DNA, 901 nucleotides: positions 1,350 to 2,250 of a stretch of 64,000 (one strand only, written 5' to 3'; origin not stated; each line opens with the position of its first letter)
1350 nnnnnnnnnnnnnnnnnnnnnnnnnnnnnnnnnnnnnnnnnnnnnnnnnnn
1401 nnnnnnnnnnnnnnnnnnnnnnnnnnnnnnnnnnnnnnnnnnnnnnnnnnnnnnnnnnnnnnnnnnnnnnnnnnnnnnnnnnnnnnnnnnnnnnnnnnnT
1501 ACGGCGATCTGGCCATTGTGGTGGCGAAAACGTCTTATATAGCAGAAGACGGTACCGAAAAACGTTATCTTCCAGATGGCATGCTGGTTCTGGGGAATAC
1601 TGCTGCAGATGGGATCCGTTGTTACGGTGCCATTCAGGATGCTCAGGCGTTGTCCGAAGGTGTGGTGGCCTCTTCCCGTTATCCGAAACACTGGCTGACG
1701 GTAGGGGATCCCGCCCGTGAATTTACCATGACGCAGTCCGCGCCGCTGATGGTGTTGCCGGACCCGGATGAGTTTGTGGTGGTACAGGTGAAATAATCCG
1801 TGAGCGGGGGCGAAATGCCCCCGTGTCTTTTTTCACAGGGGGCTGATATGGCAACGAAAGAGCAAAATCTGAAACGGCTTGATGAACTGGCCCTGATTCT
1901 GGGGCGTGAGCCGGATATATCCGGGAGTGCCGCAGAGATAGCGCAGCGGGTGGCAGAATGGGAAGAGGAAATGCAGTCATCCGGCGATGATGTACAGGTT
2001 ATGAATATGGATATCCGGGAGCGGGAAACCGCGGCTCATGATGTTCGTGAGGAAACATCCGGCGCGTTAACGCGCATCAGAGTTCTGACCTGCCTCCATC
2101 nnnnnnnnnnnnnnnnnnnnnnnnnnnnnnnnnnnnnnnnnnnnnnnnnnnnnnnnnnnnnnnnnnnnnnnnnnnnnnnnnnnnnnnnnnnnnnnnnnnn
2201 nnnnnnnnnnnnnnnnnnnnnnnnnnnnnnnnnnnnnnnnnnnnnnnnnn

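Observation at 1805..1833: Strong hairpin plus T-run directly after the major capsid gene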

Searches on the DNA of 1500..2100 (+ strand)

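Call 6: search_dna_similar(query=window:1500-2100:+, collection=phages, mode=near, max_rows=40, rows=spread)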
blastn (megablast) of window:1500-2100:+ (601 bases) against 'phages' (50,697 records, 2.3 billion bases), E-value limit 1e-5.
Records with a match: 19; places in all: 19; records where one place covers at least 80% of the query: 12.
Best place of each record, by identity: >=99% 12; 80-90% 7.
By first word of the organism name: Escherichia 19.
By host as written in the record: - 6; Escherichia coli 4; Escherichia coli C 4; Escherichia coli ECOR13 2; Escherichia coli str. K-12 substr. MG1655 2; Escherichia coli 204576 1.
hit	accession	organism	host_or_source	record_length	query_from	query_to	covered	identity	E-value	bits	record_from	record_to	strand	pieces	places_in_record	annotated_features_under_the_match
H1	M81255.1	Escherichia phage 21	-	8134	1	601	100%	99.8%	0e+0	1105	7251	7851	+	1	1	7: major capsid protein | ORF1 | ribosome_binding_site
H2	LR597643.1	Escherichia phage ev017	-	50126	1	601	100%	99.8%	0e+0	1105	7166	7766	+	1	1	Phage major capsid protein | Phage DNA-packaging protein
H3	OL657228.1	Escherichia phage 21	Escherichia coli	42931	1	601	100%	99.8%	0e+0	1105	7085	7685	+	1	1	major capsid protein | DNA packaging protein | ribosome_binding_site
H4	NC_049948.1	Escherichia phage ev017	-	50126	1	601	100%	99.8%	0e+0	1105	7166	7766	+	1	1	minor capsid protein E | DNA packaging chaperone FI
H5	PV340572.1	Escherichia phage PhiR57_1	Escherichia coli ECOR13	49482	1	601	100%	99.8%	0e+0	1105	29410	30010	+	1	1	major capsid protein E | DNA packaging protein FI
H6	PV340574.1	Escherichia phage PhiR63_2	Escherichia coli ECOR13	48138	1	601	100%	99.8%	0e+0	1105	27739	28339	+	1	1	major capsid protein E | DNA packaging protein FI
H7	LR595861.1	Escherichia virus Lambda_4C10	-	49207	1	601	100%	99.7%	0e+0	1099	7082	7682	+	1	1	Phage major capsid protein | Phage DNA-packaging protein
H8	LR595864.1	Escherichia phage 4A7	-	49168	1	601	100%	99.7%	0e+0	1099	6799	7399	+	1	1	hypothetical protein | Phage major capsid protein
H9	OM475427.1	Escherichia phage D2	Escherichia coli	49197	1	601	100%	99.7%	0e+0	1099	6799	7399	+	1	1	major capsid protein E | DNA packaging protein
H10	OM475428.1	Escherichia phage 1W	Escherichia coli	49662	1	601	100%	99.7%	0e+0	1099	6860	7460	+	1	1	DNA packaging protein | major capsid protein E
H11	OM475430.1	Escherichia phage 3W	Escherichia coli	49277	1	601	100%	99.7%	0e+0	1099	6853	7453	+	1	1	DNA packaging protein | major capsid protein E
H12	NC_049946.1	Escherichia phage 4A7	-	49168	1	601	100%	99.7%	0e+0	1099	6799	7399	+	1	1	DNA packaging chaperone FI | major capsid protein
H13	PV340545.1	Escherichia phage PhiR5_1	Escherichia coli C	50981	1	470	78%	89.2%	4e-165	586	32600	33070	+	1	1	major capsid protein E | DNA packaging protein FI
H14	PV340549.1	Escherichia phage PhiR12_1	Escherichia coli str. K-12 substr. ...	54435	1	470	78%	88.5%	4e-160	569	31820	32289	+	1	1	major capsid protein E | DNA packaging protein FI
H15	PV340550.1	Escherichia phage PhiR12_2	Escherichia coli str. K-12 substr. ...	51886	1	470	78%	88.5%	4e-160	569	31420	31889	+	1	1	major capsid protein E | DNA packaging protein FI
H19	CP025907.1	Escherichia phage 204576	Escherichia coli 204576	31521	1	470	78%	86.9%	1e-145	521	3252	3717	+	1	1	record has no annotation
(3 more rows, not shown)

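Call 8: get_annotated_region(hit=H1, flank=2000)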
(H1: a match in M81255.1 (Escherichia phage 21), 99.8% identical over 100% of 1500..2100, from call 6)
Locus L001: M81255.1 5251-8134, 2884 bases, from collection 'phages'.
description: Bacteriophage 21 head gene operon.
organism: Escherichia phage 21 (NCBI taxid 2910191)
taxonomy: Viruses; Duplodnaviria; Heunggongvirae; Uroviricota; Caudoviricetes; Jouyvirus
host: -; source: -; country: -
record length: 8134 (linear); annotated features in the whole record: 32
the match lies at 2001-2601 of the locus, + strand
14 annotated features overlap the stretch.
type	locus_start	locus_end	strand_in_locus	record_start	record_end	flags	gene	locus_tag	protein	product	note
CDS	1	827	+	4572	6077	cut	5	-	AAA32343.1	head-tail preconnector gp5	-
regulatory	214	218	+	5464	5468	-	6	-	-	ribosome_binding_site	putative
CDS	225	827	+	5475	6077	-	6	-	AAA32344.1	head-tail preconnector gp6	-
repeat_region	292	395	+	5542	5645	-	6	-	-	Tri1 box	function unknown; putative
repeat_region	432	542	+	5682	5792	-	6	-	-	Tri box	function unknown; putative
repeat_region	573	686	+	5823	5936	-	6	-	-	Tri3 box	function unknown; putative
regulatory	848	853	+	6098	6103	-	shp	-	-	ribosome_binding_site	putative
CDS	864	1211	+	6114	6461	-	shp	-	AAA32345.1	capsid protein small subunit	Also known as gp6 (protein) and 6 (gene).; used for stabilization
regulatory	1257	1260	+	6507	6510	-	7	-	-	ribosome_binding_site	putative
CDS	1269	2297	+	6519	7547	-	7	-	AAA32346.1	major capsid protein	Also known as gp7 (protein).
regulatory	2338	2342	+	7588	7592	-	-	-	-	ribosome_binding_site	associated with ORF1; putative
CDS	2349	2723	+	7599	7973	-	-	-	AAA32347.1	ORF1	-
regulatory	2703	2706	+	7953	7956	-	8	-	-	ribosome_binding_site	putative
CDS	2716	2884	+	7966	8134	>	8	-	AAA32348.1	gp8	assists head maturation and tail addition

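Call 9: get_annotated_region(hit=H3, flank=2000)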
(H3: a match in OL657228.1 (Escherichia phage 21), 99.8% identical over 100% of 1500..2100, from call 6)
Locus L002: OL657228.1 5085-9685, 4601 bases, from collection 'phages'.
description: Escherichia phage 21, complete genome.
organism: Escherichia phage 21 (NCBI taxid 2910191)
taxonomy: Viruses; Duplodnaviria; Heunggongvirae; Uroviricota; Caudoviricetes; Jouyvirus
host: Escherichia coli; source: paris sewer late 1950s; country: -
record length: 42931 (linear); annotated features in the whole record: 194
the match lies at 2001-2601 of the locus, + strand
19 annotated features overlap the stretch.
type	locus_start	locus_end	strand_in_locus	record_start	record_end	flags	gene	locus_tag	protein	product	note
CDS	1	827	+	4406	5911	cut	-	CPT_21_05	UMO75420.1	capsid protease/scaffolding protein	BLASTp e-value=4.86705e-139 similarity to phage lambda (NC_001416.1) gene C lambdap05 NP_040584.1 protein capsid ...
regulatory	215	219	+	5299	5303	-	-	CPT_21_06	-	ribosome_binding_site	-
CDS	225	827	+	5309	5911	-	-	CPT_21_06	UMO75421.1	scaffolding protein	BLASTp e-value=4.86705e-139 similarity to phage lambda (NC_001416.1) gene Nu3 lambdap05 NP_040584.1 protein capsid ...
protein_bind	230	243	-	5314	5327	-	-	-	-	transcription factor CII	CII binding site matches ttgynnnnnnttgy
protein_bind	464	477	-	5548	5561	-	-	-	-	transcription factor CII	CII binding site matches ttgynnnnnnttgy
regulatory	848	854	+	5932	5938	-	-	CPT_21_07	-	ribosome_binding_site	-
CDS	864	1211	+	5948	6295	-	-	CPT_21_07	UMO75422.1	head decoration protein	BLASTp e-value=3.65276e-32 similarity to phage lambda (NC_001416.1) gene D lambdap07 NP_040586.1 head-DNA stabilization ...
regulatory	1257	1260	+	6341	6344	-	-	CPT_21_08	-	ribosome_binding_site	-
CDS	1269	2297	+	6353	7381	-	-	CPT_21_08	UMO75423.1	major capsid protein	-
regulatory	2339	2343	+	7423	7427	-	-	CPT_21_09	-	ribosome_binding_site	-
CDS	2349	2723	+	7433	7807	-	-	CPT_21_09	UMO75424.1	DNA packaging protein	BLASTp similarity to phage lambda (NC_001416.1) gene FI lambdap10 NP_040588.1 DNA packaging protein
regulatory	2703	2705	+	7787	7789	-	-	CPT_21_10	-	ribosome_binding_site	-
CDS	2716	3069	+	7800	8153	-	-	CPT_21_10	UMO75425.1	distal head completion protein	BLASTp e-value=7.57398e-52 similarity to phage lambda (NC_001416.1) gene FII lambdap10 NP_040589.1 head-tail joining ...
regulatory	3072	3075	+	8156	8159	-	-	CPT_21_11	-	ribosome_binding_site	-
CDS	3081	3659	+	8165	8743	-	-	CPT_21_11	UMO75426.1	tail completion protein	BLASTp e-value=1.00897e-134 similarity to phage lambda (NC_001416.1) gene Z lambdap11 NP_040590.1 tail component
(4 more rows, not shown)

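Call 10: search_dna_similar(query=window:1500-2100:+, collection=phages, mode=distant, max_rows=60, rows=spread)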
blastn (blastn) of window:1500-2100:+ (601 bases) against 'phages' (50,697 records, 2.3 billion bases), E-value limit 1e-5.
Records with a match: 101; places in all: 101; records where one place covers at least 80% of the query: 12.
Best place of each record, by identity: >=99% 12; 90-95% 1; 80-90% 8; 60-80% 80.
By first word of the organism name: Escherichia 85; Stx1a-converting 10; Enterobacteria 2; Lambdavirus 2; Phage 1; Campylobacter 1.
By host as written in the record: - 42; Escherichia coli 21; Escherichia coli ECOR13 10; Escherichia coli C 8; Escherichia coli str. K-12 substr. MG1655 7; Escherichia coli BL21(DE3) 2; Escherichia coli MC1000 2; Escherichia coli 204576 1; and 8 more.
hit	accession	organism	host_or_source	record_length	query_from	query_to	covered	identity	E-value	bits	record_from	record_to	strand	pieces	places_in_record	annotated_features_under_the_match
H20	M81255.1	Escherichia phage 21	-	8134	1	601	100%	99.8%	0e+0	1080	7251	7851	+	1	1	7: major capsid protein | ORF1 | ribosome_binding_site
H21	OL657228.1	Escherichia phage 21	Escherichia coli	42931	1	601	100%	99.8%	0e+0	1080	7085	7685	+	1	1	major capsid protein | DNA packaging protein | ribosome_binding_site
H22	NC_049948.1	Escherichia phage ev017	-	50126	1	601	100%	99.8%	0e+0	1080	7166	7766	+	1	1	minor capsid protein E | DNA packaging chaperone FI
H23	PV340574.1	Escherichia phage PhiR63_2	Escherichia coli ECOR13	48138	1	601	100%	99.8%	0e+0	1080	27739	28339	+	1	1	major capsid protein E | DNA packaging protein FI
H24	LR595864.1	Escherichia phage 4A7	-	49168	1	601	100%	99.7%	0e+0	1076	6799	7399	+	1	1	hypothetical protein | Phage major capsid protein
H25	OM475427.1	Escherichia phage D2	Escherichia coli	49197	1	601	100%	99.7%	0e+0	1076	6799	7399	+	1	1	major capsid protein E | DNA packaging protein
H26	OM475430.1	Escherichia phage 3W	Escherichia coli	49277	1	601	100%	99.7%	0e+0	1076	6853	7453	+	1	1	DNA packaging protein | major capsid protein E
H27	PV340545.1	Escherichia phage PhiR5_1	Escherichia coli C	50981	1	470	78%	89.2%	1e-174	618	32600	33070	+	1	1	major capsid protein E | DNA packaging protein FI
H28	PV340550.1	Escherichia phage PhiR12_2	Escherichia coli str. K-12 substr. ...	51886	1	470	78%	88.6%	2e-171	607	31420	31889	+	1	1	major capsid protein E | DNA packaging protein FI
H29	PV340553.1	Escherichia phage PhiR12_4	Escherichia coli C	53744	1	470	78%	88.6%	2e-171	607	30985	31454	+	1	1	major capsid protein E | DNA packaging protein FI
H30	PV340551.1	Escherichia phage PhiR12_2_star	Escherichia coli C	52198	1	470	78%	88.4%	9e-170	602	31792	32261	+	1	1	major capsid protein E | DNA packaging protein FI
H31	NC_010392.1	Phage Gifsy-1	Salmonella typhimurium LT2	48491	1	278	46%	82.0%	5e-72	277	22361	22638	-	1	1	bacteriophage major capsid protein; Lambda gpE homolog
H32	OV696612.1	Escherichia phage Perceval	-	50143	86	287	34%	70.8%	3e-18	100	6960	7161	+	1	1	major capsid protein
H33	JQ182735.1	Escherichia phage HK629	Escherichia coli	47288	132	287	26%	74.4%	2e-19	102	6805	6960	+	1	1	major head subunit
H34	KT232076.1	Escherichia phage Lambda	Escherichia coli K-12 CV601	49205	132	287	26%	74.4%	2e-19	102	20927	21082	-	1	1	major capsid protein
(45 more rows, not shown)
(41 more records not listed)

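Call 12: get_annotated_region(hit=H27, flank=1500)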
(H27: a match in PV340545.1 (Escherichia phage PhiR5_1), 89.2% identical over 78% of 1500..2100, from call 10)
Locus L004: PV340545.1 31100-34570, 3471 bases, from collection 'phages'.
description: Escherichia phage PhiR5_1, complete genome.
organism: Escherichia phage PhiR5_1 (NCBI taxid 3416467)
taxonomy: Viruses
host: Escherichia coli C; source: -; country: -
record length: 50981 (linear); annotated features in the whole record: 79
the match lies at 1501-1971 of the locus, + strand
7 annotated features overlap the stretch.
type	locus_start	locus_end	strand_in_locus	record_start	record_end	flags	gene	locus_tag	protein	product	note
CDS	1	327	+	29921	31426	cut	-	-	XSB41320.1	head-tail preconnector protein Nu3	head, head-tail preconnector protease C / Phage head, scaffolding domain Nu3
CDS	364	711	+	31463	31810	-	-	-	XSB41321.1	head-DNA stabilization protein D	head, head-DNA stabilization protein D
CDS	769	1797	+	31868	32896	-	-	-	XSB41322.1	major capsid protein E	head, major capsid protein E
CDS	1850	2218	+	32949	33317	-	-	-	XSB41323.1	DNA packaging protein FI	head, DNA packaging protein FI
CDS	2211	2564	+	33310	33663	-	-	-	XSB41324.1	head-tail joining protein FII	head, head-tail joining protein FII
CDS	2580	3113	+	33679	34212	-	-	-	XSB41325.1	tail component protein Z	tail, component Z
CDS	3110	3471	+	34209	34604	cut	-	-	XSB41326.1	tail component protein U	tail, component U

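Call 13: get_annotated_region(hit=H28, flank=1500)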
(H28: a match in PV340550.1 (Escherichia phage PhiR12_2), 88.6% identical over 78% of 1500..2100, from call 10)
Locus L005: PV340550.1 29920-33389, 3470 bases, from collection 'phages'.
description: Escherichia phage PhiR12_2, complete genome.
organism: Escherichia phage PhiR12_2 (NCBI taxid 3416472)
taxonomy: Viruses
host: Escherichia coli str. K-12 substr. MG1655; source: -; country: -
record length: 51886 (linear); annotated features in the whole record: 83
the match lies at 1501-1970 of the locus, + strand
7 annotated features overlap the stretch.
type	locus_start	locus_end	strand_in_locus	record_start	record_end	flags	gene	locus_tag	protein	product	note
CDS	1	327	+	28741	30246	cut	-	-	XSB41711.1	head-tail preconnector protein Nu3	head, head-tail preconnector protease C / Phage head, scaffolding domain Nu3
CDS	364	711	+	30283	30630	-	-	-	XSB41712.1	head-DNA stabilization protein D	head, head-DNA stabilization protein D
CDS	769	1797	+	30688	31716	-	-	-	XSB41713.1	major capsid protein E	head, major capsid protein E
CDS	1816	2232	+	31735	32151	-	-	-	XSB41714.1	DNA packaging protein FI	head, DNA packaging protein FI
CDS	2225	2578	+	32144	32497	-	-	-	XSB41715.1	head-tail joining protein FII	head, head-tail joining protein FII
CDS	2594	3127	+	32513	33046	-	-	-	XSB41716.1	tail component protein Z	tail, component Z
CDS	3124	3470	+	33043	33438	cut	-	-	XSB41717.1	tail component protein U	tail, component U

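Call 14: get_annotated_region(hit=H31, flank=1500)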
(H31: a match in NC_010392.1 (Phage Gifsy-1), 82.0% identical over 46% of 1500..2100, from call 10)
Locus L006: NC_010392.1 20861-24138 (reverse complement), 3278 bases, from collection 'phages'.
description: Phage Gifsy-1, complete genome.
organism: Phage Gifsy-1 (NCBI taxid 129861)
taxonomy: Viruses
host: Salmonella typhimurium LT2; source: -; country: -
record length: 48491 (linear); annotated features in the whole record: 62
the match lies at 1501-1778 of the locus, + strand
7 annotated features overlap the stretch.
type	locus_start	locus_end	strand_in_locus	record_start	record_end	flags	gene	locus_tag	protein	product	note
CDS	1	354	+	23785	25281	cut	-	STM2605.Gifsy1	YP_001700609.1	bacteriophage prohead protease; Lambda gpC homolog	sequence similarity to: VG05_BPP21 Head-tail preconnector protein GP5 [Contains: Scaffold protein GP6 (Head protein ...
CDS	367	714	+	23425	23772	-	-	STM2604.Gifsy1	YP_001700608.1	bacteriophage head decoration protein; Lambda gpD homolog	sequence similarity to: VSHP_BPP21 Head decoration protein (Head protein GPshp)[phage 21] & NP_040586.1| head-DNA ...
CDS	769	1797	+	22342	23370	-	-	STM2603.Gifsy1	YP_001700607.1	bacteriophage major capsid protein; Lambda gpE homolog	sequence similarity to: HEAD_BPP21 Major head protein (Head protein gp7) [phage 21] & NP_040587.1| capsid component ...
CDS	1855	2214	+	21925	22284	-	-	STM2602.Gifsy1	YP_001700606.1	bacteriophage accessory DNA packaging protein; Lambda FI homolog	sequence similarity to: YG78_BPP21 Uncharacterized 13.5 kDa protein in GP7-GP8 intergenic region [phage 21] & ...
CDS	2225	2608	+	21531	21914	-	-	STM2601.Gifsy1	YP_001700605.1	bacteriophage minor capsid protein; forms tail attachment site on head; Lambda FII homolog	sequence similarity to: gp10 [Enterobacteria phage N15] & NP_040589.1| head-tail joining protein [Enterobacteria phage ...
CDS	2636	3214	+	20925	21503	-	-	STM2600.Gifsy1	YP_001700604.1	bacteriophage head-tail assembly protein; Lambda gpZ homolog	sequence similarity to: YP_001272521.1| putative tail component [Phage cdtI] & NP_046906.1| gp11 [Enterobacteria phage ...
CDS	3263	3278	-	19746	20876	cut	-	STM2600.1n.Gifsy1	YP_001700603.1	transposase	sequence similarity to: YP_655079.1| gp83 [Mycobacterium phage Llij] & YP_398475.1| putative IS transposase (OrfB) ...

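Call 15: get_annotated_region(hit=H32, flank=1500)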
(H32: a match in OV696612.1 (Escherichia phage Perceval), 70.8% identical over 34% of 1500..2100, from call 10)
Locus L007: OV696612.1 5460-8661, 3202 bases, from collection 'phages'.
description: Escherichia phage Perceval genome assembly, complete genome: monopartite.
organism: Escherichia phage Perceval (NCBI taxid 2904712)
taxonomy: Viruses; Duplodnaviria; Heunggongvirae; Uroviricota; Caudoviricetes; Bievrevirus
host: -; source: -; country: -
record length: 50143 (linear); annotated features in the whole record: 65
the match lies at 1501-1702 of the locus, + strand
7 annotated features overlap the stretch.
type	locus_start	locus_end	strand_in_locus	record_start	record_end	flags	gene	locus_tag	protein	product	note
CDS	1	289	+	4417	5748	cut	-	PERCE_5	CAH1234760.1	capsid assembly protein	-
CDS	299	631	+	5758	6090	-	-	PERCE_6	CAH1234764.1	capsid decoration protein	similar to lambda head decoration protein D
CDS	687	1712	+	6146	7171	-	-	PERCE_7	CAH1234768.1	major capsid protein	virfam MCP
CDS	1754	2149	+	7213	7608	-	-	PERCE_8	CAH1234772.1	DNA packaging protein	similar to DNA packaging protein FI of lambda phage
CDS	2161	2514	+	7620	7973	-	-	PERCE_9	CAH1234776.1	head closure protein Hc1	Virfam head closure 1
CDS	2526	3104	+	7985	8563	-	-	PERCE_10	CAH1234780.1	Neck protein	minor tail protein Z family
CDS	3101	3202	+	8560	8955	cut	-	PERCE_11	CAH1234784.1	tail completion Tc1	Virfam tail completion Tc1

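Call 16: get_annotated_region(hit=H19, flank=1500)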
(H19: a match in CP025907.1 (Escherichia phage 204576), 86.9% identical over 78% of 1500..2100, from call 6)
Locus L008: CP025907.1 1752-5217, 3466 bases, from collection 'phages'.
description: Escherichia phage 204576, complete genome.
organism: Escherichia phage 204576 (NCBI taxid 2783517)
taxonomy: Viruses; Duplodnaviria; Heunggongvirae; Uroviricota; Caudoviricetes
host: Escherichia coli 204576; source: stool; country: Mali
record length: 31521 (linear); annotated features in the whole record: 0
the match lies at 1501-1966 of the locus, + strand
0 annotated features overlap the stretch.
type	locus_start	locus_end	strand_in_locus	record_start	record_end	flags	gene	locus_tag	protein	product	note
